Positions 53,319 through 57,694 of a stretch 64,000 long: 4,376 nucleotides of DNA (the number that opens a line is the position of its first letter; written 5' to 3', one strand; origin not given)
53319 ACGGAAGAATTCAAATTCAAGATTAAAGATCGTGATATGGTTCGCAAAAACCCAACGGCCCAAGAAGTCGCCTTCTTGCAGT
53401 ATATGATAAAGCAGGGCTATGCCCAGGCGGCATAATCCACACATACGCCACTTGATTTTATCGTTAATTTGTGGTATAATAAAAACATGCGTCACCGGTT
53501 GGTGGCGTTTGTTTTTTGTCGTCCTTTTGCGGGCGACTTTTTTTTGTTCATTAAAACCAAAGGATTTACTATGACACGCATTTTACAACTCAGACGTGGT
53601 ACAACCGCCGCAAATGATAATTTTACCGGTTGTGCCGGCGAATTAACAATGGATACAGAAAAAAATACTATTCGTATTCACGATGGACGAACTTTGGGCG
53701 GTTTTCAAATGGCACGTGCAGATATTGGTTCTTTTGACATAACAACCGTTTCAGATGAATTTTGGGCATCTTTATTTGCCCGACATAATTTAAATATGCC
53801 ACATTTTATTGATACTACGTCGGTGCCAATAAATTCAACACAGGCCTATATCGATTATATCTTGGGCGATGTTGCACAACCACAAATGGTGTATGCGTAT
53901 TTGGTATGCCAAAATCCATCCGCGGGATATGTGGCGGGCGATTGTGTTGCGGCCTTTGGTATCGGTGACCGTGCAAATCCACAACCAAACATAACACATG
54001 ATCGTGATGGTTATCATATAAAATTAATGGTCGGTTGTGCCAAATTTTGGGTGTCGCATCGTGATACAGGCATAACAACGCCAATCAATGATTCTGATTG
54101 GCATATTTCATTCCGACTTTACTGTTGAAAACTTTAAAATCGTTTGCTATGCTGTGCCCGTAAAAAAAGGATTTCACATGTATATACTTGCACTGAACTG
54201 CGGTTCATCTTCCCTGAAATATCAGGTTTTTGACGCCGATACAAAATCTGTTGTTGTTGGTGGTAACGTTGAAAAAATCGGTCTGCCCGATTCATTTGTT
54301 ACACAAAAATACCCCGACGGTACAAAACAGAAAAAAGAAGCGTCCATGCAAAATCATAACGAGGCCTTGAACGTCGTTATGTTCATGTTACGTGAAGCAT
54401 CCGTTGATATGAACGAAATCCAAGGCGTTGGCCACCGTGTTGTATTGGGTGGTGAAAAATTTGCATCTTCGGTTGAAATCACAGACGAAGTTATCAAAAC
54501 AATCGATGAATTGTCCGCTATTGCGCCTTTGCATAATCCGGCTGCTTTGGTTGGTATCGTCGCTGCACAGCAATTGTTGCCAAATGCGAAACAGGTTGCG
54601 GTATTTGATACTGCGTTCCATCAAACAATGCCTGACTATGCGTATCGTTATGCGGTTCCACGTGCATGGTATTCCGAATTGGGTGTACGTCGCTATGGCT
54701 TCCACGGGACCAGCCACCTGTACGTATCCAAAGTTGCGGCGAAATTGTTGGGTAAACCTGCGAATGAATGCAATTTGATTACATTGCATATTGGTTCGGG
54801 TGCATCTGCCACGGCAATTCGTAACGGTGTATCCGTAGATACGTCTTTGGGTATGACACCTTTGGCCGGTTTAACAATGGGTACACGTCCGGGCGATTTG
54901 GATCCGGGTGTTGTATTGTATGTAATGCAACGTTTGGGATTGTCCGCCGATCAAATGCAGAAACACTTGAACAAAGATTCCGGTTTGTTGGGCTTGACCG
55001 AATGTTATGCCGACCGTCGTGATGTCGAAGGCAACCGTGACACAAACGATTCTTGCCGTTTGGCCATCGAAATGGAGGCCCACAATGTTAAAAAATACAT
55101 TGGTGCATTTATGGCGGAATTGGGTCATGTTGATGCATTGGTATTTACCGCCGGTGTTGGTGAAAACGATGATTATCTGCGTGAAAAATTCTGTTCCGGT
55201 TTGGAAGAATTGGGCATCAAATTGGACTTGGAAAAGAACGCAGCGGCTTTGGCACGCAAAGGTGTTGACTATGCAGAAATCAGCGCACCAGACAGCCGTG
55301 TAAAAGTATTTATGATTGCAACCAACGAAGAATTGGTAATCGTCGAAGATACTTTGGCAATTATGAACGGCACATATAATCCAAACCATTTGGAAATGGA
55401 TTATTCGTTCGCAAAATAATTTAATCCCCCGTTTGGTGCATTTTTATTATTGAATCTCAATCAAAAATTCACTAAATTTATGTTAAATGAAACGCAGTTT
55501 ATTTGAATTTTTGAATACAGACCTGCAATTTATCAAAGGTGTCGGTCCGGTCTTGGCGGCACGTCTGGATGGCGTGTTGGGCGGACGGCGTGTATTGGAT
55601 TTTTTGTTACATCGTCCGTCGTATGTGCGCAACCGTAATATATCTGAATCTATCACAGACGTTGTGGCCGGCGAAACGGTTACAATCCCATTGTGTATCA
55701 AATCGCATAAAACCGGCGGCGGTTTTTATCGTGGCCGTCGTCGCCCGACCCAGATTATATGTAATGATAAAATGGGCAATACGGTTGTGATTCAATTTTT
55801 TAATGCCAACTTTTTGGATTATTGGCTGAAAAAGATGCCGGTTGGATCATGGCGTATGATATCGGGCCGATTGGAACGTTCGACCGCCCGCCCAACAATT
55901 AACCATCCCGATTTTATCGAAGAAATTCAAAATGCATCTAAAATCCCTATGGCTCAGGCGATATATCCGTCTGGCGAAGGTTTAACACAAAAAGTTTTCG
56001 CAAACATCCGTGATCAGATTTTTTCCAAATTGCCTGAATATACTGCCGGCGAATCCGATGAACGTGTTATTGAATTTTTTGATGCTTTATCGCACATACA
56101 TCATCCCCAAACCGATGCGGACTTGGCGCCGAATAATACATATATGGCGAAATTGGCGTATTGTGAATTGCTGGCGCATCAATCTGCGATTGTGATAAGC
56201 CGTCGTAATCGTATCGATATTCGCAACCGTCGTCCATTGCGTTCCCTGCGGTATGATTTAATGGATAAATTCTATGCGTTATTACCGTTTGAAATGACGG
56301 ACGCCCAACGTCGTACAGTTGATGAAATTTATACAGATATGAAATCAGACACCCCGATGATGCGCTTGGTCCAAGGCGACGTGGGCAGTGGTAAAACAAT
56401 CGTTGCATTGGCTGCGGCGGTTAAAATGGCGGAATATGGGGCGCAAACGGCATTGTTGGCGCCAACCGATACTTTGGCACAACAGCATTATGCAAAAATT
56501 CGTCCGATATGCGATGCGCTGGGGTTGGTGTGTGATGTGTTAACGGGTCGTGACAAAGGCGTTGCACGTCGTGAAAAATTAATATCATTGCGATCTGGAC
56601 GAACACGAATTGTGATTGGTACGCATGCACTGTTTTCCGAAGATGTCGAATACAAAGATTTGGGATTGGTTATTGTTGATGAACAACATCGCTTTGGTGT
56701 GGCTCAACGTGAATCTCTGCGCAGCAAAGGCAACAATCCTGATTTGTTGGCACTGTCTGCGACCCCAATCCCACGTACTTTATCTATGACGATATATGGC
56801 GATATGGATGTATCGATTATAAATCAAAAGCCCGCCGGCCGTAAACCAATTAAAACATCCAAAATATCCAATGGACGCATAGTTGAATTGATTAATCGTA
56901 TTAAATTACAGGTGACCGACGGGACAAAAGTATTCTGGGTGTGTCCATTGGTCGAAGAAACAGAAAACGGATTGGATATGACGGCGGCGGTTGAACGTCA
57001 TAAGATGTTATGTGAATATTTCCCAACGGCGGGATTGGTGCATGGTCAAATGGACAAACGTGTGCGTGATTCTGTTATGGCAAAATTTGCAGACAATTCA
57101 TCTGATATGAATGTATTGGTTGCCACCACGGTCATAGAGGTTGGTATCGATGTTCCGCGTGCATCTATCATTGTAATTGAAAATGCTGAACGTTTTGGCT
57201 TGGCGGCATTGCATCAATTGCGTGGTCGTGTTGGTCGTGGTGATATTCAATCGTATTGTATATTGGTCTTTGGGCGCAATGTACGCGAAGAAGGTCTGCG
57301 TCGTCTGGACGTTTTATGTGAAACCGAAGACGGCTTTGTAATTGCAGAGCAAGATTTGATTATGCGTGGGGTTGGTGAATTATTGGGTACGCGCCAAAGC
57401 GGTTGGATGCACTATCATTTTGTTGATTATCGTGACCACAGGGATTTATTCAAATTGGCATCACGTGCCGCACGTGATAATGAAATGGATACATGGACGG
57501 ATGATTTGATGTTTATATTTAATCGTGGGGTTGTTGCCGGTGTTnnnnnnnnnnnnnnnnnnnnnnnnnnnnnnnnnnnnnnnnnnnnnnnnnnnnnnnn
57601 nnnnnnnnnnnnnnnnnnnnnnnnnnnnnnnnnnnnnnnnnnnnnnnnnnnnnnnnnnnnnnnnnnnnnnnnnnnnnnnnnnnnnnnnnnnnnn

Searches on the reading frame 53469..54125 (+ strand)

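Call 91: search_protein_families(library=pfam, proteins=[window:53469-54125:+], max_evalue=0.000001)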
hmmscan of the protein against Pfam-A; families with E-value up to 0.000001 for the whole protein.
window:53469-54125:+ (219 aa): 1 family
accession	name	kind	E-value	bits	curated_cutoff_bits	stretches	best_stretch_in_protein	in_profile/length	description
PF18454.7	Mtd_N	-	2.2e-10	40.7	26.3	1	40-75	2-37/37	Major tropism determinant N-terminal domain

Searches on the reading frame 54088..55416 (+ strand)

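Call 70: search_protein_families(library=pfam, proteins=[window:54088-55416:+], max_evalue=0.00001)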
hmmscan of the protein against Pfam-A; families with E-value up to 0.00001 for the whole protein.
window:54088-55416:+ (443 aa): 1 family
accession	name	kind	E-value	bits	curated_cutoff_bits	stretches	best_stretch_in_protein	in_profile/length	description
PF00871.23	Acetate_kinase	-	1.4e-147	492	22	1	33-419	2-391/392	Acetokinase family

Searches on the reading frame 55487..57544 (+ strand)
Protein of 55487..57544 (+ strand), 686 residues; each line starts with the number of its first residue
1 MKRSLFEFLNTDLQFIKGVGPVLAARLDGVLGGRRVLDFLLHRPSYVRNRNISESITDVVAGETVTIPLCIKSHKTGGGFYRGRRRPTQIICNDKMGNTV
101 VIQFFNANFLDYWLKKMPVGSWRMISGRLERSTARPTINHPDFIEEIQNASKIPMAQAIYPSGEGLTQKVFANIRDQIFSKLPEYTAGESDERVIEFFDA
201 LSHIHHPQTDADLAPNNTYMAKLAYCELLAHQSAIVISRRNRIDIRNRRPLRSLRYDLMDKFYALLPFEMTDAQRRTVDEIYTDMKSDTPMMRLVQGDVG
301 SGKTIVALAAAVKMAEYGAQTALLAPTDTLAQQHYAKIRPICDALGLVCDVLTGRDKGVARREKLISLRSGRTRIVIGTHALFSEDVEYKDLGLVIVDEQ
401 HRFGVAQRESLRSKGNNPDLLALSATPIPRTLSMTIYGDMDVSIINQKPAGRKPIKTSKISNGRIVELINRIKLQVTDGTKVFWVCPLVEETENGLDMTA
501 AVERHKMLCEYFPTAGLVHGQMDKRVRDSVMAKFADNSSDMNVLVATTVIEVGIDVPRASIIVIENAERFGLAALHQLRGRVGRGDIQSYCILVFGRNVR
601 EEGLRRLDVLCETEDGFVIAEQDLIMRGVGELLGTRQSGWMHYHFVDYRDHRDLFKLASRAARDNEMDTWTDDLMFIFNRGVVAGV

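Call 43: search_protein_families(library=pfam, proteins=[window:55487-57544:+], max_evalue=0.0001)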
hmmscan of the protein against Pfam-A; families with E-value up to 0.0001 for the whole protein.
window:55487-57544:+ (686 aa): 5 families
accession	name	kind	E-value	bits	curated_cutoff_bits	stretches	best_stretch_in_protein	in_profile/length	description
PF00270.35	DEAD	-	1.8e-23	83.5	26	1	271-432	1-164/167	DEAD/DEAH box helicase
PF00271.37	Helicase_C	-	1.2e-17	64.6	23.5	1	474-584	10-108/110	Helicase conserved C-terminal domain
PF04851.21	ResIII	-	3.5e-11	43.7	22.5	1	268-427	2-162/164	Type III restriction enzyme, res subunit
PF19833.4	RecG_dom3_C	-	2.9e-05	24.4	26.8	1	613-640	1-28/87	ATP-dependent DNA helicase RecG, domain 3, C-terminal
PF07517.20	SecA_DEAD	-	7e-05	22.7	24.6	0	298-362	98-162/290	SecA DEAD-like domain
